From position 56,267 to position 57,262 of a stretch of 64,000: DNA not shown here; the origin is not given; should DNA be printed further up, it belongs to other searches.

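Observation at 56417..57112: Unrecognised Cys-rich protein translationally coupled to the candidate CD-NTase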

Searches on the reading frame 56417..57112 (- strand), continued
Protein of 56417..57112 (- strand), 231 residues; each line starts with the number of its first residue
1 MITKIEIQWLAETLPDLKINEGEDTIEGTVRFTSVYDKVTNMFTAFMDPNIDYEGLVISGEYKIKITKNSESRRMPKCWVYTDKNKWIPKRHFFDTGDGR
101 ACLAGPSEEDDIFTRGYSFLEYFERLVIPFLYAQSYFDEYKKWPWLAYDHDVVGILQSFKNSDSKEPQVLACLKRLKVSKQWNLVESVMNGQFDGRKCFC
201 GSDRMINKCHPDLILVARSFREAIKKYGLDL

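Call 50: search_protein_families(library=padloc, alignment_id=A2, max_evalue=0.001)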
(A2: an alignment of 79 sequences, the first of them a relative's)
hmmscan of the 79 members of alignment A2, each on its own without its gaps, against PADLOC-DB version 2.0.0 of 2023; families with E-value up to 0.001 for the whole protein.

A. member 1, P0001 (231 aa): 7 families
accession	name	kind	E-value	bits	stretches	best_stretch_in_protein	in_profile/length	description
PDLC00865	E2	-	1e-23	81.9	1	50-214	38-192/219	E2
PDLC00872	E2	-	5.6e-22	76.3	1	6-222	7-198/216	E2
PDLC00871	E2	-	8e-22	76.1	1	51-219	41-197/241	E2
PDLC00870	E2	-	2.4e-17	61.7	1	50-215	41-194/223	E2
PDLC00861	E2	-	2.3e-12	44.9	1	61-214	55-198/232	E2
PDLC00833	E1-E2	-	7.8e-12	43.1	1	60-222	49-202/222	E1-E2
PDLC00859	E2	-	9.7e-12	42.9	1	57-215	46-196/221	E2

B. families by the number of members that match (of 79 scanned): 15 families
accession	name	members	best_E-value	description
PDLC00872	E2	79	1.3e-43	E2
PDLC00865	E2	79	8.9e-39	E2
PDLC00871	E2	79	2.4e-36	E2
PDLC00861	E2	79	1.4e-27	E2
PDLC00833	E1-E2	79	3.4e-25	E1-E2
PDLC00870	E2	79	4.5e-25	E2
PDLC00859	E2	78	2.3e-25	E2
PDLC00868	E2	10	3.8e-09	E2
PDLC00878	E2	7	8.2e-08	E2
PDLC00875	E2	2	3.5e-06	E2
PDLC00862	E2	2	0.00044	E2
PDLC00873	E2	1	3.7e-05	E2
PDLC00877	E2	1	0.00019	E2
PDLC00844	E1-E2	1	0.00026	E1-E2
PDLC00864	E2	1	0.00036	E2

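Call 51: find_related_loci(query=A3, collection=metagenome_contigs, flank=5000)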
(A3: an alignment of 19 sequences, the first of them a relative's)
Query A3 (231 aa) in metagenome_contigs; peptide patterns used: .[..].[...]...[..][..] (x = any residue, [..] = any of these).
443 stretches matched a pattern; 66 encode a relative of the query (tblastn E <= 1e-3); 66 distinct loci.
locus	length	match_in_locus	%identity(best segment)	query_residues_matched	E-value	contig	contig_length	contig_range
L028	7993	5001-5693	68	1-231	3e-113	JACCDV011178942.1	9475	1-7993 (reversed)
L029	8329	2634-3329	61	1-231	8e-98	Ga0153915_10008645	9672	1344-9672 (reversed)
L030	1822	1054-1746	57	1-231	2e-97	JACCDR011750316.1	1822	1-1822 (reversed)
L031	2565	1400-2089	55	1-231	2e-86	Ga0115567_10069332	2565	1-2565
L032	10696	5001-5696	39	1-231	9e-57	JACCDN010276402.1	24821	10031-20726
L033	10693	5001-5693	38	1-231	4e-54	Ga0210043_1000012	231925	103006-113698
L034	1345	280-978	36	1-231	6e-53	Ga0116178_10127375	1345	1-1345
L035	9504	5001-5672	36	9-231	5e-49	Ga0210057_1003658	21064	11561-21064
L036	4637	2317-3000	35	1-228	3e-46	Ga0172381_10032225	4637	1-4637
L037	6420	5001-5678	35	1-231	2e-42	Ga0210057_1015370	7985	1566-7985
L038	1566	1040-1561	41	1-177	3e-42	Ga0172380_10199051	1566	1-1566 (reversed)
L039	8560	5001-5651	34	1-212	3e-39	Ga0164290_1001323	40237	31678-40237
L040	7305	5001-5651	34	1-212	2e-38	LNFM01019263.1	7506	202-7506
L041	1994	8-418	42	98-231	4e-37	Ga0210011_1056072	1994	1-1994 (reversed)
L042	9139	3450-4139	29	2-231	8e-35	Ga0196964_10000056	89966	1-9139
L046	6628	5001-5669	32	2-211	9e-31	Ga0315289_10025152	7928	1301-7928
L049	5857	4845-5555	31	8-231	9e-29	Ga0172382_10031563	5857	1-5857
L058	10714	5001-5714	29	8-231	1e-26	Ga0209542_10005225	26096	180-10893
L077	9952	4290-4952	28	8-214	8e-22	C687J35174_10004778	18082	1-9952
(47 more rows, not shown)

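Call 56: search_protein_families(library=pfam, alignment_id=A2, max_evalue=0.1)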
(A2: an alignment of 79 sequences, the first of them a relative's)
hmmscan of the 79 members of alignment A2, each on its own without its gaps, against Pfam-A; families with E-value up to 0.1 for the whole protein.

A. member 1, P0001 (231 aa): 0 families

B. families by the number of members that match (of 79 scanned): 15 families
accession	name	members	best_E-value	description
PF02810.21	SEC-C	21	1.6e-05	SEC-C motif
PF20298.3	E2-ntca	4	0.00087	Prokaryotic E2 domain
PF23034.1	DUF7035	2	0.0026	Domain of unknown function (DUF7035)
PF09797.15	NatB_MDM20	1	0.0014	N-acetyltransferase B complex (NatB) non catalytic subunit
PF17333.7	DEFB136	1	0.0087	Beta defensin 136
PF17767.7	NAPRTase_N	1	0.01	Nicotinate phosphoribosyltransferase (NAPRTase) N-terminal domain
PF17419.7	MauJ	1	0.02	Methylamine utilization protein MauJ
PF12541.14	DUF3737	1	0.025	Protein of unknown function (DUF3737)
PF16658.11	RF3_C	1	0.028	Class II release factor RF3, C-terminal domain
PF17797.7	RL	1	0.036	RL domain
PF04778.17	LMP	1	0.041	LMP repeated region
PF11415.14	Toxin_37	1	0.056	Antifungal peptide termicin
PF06232.16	ATS3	1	0.062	Embryo-specific protein 3, (ATS3)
PF13421.11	Band_7_1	1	0.074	SPFH domain-Band 7 family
PF07166.16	DUF1398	1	0.074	Protein of unknown function (DUF1398)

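Call 63: search_protein_families(library=pfam, proteins=[L022:1712-3481:-, L046:1240-2889:-, L058:932-3472:-, L049:1669-3228:-, L014:2923-3747:+, L022:3454-4011:+, L016:3399-3917:+, L023:3498-4004:+], max_evalue=0.001)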
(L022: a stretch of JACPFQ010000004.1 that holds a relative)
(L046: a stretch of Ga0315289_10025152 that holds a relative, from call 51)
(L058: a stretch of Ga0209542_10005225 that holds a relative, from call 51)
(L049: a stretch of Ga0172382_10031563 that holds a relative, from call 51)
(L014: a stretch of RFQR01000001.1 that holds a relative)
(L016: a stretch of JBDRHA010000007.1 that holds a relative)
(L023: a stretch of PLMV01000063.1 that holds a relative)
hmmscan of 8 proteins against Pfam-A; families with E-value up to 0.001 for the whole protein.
L022:1712-3481:- (589 aa): 4 families
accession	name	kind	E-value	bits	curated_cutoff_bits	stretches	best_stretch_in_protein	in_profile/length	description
PF00717.28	Peptidase_S24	-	8.7e-30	103.2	23.3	1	95-210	1-115/116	Peptidase S24-like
PF01726.22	LexA_DNA_bind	-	5.5e-19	68.1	23.7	1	21-82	3-64/65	LexA DNA binding domain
PF02086.21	MethyltransfD12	-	2e-18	67.5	22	1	256-525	1-239/253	D12 class N6 adenine-specific DNA methyltransferase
PF13463.12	HTH_27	-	0.00049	20.8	22.2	0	22-80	1-54/68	Winged helix DNA-binding domain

L046:1240-2889:- (549 aa): 3 families
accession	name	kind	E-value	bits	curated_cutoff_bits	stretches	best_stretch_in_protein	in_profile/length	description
PF01555.25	N6_N4_Mtase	-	1e-52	179.7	26.7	1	276-502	1-221/221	DNA methylase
PF00717.28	Peptidase_S24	-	1.2e-30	106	23.3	1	93-208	1-115/116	Peptidase S24-like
PF01726.22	LexA_DNA_bind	-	8.9e-16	57.9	23.7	1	19-80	4-65/65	LexA DNA binding domain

L058:932-3472:- (846 aa): 7 families
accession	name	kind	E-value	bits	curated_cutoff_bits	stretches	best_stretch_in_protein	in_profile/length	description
PF00717.28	Peptidase_S24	-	2.3e-30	105.1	23.3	1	97-210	1-116/116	Peptidase S24-like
PF02384.22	N6_Mtase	-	7.2e-27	94.9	20.4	1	335-626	3-273/311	N-6 DNA Methylase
PF12950.13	TaqI_C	-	1.6e-26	93.3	26.5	1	676-788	2-118/118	TaqI-like C-terminal specificity domain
PF07669.17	Eco57I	-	2.7e-18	67.1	25.3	1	423-562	2-162/171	Eco57I restriction-modification methylase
PF01726.22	LexA_DNA_bind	-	2.7e-17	62.7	23.7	1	21-82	3-64/65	LexA DNA binding domain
PF20473.4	MmeI_Mtase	-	4.2e-10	39.7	27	1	380-506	20-164/259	MmeI, DNA-methyltransferase domain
PF01170.24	UPF0020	-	0.00017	21.8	22.3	1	379-498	28-140/197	RMKL-like, methyltransferase domain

L049:1669-3228:- (519 aa): 6 families
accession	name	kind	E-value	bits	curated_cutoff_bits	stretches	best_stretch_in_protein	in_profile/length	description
PF01555.25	N6_N4_Mtase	-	3.1e-45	155.3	26.7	1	243-507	1-221/221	DNA methylase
PF00717.28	Peptidase_S24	-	4e-31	107.6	23.3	1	76-193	1-116/116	Peptidase S24-like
PF01726.22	LexA_DNA_bind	-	8.7e-14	51.5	23.7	1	3-62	5-64/65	LexA DNA binding domain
PF02086.21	MethyltransfD12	-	5.7e-06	26.7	22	1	454-511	9-64/253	D12 class N6 adenine-specific DNA methyltransferase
PF13847.12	Methyltransf_31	-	0.00012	22.2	27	0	466-511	2-50/145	Methyltransferase domain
PF08279.18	HTH_11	-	0.00061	20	25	0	5-53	1-44/55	HTH domain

L014:2923-3747:+ (274 aa): 2 families
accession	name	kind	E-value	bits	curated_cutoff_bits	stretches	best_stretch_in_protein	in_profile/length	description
PF00717.28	Peptidase_S24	-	6.3e-25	87.6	23.3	1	150-265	1-115/116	Peptidase S24-like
PF01726.22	LexA_DNA_bind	-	7e-10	39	23.7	1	82-130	13-61/65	LexA DNA binding domain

L022:3454-4011:+ (185 aa): 0 families

L016:3399-3917:+ (172 aa): 0 families

L023:3498-4004:+ (168 aa): 0 families

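Call 69: search_protein_families(library=padloc, proteins=[L077:3250-3642:+, L077:3647-4276:+, L077:4257-5006:+, L017:3960-4382:+, L017:4385-5020:+, L022:3454-4011:+, L016:3399-3917:+, L023:3498-4004:+], max_evalue=0.01)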
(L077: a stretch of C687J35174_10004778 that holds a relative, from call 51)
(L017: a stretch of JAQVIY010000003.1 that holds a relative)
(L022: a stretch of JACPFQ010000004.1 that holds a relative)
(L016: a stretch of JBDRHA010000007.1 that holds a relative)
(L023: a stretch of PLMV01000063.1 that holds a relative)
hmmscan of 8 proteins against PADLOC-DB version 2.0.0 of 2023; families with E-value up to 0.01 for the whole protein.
L077:3250-3642:+ (130 aa): 4 families
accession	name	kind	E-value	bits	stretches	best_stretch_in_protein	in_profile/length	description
PDLC04686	PDC-M50A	-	1.4e-46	156.1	1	1-129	1-131/134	-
PDLC04685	PDC-M50A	-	1.6e-37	126.7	1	2-129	3-127/130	-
PDLC04684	PDC-M50A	-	1.8e-17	62.3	1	8-129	18-139/159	-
PDLC04687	PDC-M50A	-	2.9e-12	44.8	1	4-126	12-136/144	-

L077:3647-4276:+ (209 aa): 7 families
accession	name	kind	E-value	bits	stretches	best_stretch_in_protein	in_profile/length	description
PDLC00431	ThsB1|ThsB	-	3.8e-64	214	1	1-158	1-161/162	TIR-like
PDLC04688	PDC-M50B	-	5.9e-63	209.9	1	1-157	1-159/162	-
PDLC00433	ThsB1|ThsB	-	4.4e-54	180.9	1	1-159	1-163/164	TIR-like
PDLC00418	ThsB1|ThsB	-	2.1e-08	32.2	1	52-106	53-107/155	TIR-like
PDLC00429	ThsB1|ThsB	-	2.3e-05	22.5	1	32-106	33-109/167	TIR-like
PDLC00438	ThsB1|ThsB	-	0.00089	17.3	1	1-87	1-92/206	TIR-like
PDLC00428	ThsB1|ThsB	-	0.004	15.5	1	1-87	1-100/219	TIR-like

L077:4257-5006:+ (249 aa): 9 families
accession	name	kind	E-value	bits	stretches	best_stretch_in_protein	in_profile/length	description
PDLC00872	E2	-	1.4e-33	114.2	1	13-242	10-200/216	E2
PDLC00865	E2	-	1.1e-31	107.9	1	44-238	26-199/219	E2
PDLC00871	E2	-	6.4e-25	86.2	1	58-241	43-201/241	E2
PDLC00861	E2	-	6.2e-24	82.8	1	45-243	34-210/232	E2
PDLC00870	E2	-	3.3e-17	61.2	1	61-234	46-195/223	E2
PDLC00833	E1-E2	-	2.1e-16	58.1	1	67-240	50-202/222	E1-E2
PDLC00859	E2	-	4.8e-15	53.7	1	59-228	42-191/221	E2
PDLC00878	E2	-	0.00035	18.4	1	105-164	71-128/267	E2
PDLC00868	E2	-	0.00091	16.8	0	107-164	71-128/259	E2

L017:3960-4382:+ (140 aa): 4 families
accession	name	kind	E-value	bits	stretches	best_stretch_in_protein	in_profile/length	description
PDLC04686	PDC-M50A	-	1.1e-46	156.4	1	1-129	1-130/134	-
PDLC04685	PDC-M50A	-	1.1e-37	127.2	1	2-122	3-120/130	-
PDLC04684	PDC-M50A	-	1e-20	72.8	1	7-135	17-144/159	-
PDLC04687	PDC-M50A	-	4.5e-18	63.7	1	4-85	12-95/144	-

L017:4385-5020:+ (211 aa): 7 families
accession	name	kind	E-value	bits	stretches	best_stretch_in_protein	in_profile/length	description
PDLC00431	ThsB1|ThsB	-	8.5e-62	206.3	1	1-156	1-159/162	TIR-like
PDLC04688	PDC-M50B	-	1.2e-59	199.1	1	1-157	1-159/162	-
PDLC00433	ThsB1|ThsB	-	2.5e-51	171.9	1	1-154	1-158/164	TIR-like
PDLC00418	ThsB1|ThsB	-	2.2e-08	32.1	1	46-105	46-106/155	TIR-like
PDLC00428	ThsB1|ThsB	-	3.4e-05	22.3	1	1-89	1-102/219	TIR-like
PDLC00438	ThsB1|ThsB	-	0.00036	18.5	1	1-74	1-70/206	TIR-like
PDLC00429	ThsB1|ThsB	-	0.00072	17.6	1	35-104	36-107/167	TIR-like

L022:3454-4011:+ (185 aa): 3 families
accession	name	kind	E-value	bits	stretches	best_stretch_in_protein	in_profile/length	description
PDLC00664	Effector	-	6.3e-60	200.2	1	26-184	11-170/174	1TM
PDLC01057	C3a59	-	2.3e-53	178.7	1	24-184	5-164/167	trans-membrane (TM)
PDLC01158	Mem_04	-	2.3e-06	25.5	0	60-99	73-112/212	"Membrane protein (2TM at N-terminus and a globular domain) in type III operon, could be a CARF domain diverged beyond r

L016:3399-3917:+ (172 aa): 3 families
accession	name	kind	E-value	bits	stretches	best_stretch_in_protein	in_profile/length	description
PDLC01057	C3a59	-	1.9e-27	94.4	1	7-166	12-163/167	trans-membrane (TM)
PDLC00664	Effector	-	2.1e-05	22.7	1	60-169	62-172/174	1TM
PDLC01158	Mem_04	-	0.0022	15.7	0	112-167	156-209/212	"Membrane protein (2TM at N-terminus and a globular domain) in type III operon, could be a CARF domain diverged beyond r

L023:3498-4004:+ (168 aa): 3 families
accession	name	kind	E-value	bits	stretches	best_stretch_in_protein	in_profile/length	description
PDLC00664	Effector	-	1.8e-62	208.4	1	7-168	12-173/174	1TM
PDLC01057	C3a59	-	1.2e-55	186.1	1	1-168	2-167/167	trans-membrane (TM)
PDLC01158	Mem_04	-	9.4e-08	30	1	104-161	152-205/212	"Membrane protein (2TM at N-terminus and a globular domain) in type III operon, could be a CARF domain diverged beyond r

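Call 73: list_cluster_members(proteins=[P0001, P0005, P0010, P0012])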
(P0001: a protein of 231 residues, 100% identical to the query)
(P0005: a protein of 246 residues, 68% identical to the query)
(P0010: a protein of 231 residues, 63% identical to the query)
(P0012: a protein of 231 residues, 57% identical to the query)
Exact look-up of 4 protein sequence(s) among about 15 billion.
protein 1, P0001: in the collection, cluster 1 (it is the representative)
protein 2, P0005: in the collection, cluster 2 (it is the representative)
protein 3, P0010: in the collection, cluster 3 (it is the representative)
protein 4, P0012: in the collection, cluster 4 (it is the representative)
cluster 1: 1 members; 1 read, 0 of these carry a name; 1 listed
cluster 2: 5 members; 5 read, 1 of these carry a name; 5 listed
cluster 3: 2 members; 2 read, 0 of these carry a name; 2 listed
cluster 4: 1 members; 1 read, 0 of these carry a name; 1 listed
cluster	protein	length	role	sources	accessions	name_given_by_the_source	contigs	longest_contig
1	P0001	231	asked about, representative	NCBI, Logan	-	-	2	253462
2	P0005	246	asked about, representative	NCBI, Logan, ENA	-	-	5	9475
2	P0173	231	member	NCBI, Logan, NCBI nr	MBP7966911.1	hypothetical protein KAZ66_01430 [Candidatus Woesebacteria bacterium] | hypothetical protein [Candidatus Woesebacteria bacterium]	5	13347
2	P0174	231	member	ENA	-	-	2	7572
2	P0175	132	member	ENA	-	-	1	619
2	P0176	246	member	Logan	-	-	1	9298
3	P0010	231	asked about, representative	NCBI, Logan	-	-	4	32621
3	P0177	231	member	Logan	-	-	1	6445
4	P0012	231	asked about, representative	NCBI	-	-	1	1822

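Call 94: search_solved_structures(query=A2, max_evalue=10, show_alignments=4)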
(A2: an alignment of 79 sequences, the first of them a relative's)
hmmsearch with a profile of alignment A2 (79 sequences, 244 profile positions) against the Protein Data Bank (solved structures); distinct sequences matched with E-value up to 10: 5.
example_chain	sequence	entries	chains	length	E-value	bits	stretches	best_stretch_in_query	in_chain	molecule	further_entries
1ozb_I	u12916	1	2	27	0.019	17.3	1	204-224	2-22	Preprotein translocase secA subunit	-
1sx0_A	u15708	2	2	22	0.027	16.8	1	204-223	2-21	SecA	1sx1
1tm6_A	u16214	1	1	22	0.03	16.7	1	207-224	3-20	Preprotein translocase secA subunit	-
2i9w_A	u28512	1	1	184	0.14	14.4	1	185-221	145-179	Hypothetical protein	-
9l6b_C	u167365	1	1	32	0.41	12.9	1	203-221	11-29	UPF0225 protein YchJ -C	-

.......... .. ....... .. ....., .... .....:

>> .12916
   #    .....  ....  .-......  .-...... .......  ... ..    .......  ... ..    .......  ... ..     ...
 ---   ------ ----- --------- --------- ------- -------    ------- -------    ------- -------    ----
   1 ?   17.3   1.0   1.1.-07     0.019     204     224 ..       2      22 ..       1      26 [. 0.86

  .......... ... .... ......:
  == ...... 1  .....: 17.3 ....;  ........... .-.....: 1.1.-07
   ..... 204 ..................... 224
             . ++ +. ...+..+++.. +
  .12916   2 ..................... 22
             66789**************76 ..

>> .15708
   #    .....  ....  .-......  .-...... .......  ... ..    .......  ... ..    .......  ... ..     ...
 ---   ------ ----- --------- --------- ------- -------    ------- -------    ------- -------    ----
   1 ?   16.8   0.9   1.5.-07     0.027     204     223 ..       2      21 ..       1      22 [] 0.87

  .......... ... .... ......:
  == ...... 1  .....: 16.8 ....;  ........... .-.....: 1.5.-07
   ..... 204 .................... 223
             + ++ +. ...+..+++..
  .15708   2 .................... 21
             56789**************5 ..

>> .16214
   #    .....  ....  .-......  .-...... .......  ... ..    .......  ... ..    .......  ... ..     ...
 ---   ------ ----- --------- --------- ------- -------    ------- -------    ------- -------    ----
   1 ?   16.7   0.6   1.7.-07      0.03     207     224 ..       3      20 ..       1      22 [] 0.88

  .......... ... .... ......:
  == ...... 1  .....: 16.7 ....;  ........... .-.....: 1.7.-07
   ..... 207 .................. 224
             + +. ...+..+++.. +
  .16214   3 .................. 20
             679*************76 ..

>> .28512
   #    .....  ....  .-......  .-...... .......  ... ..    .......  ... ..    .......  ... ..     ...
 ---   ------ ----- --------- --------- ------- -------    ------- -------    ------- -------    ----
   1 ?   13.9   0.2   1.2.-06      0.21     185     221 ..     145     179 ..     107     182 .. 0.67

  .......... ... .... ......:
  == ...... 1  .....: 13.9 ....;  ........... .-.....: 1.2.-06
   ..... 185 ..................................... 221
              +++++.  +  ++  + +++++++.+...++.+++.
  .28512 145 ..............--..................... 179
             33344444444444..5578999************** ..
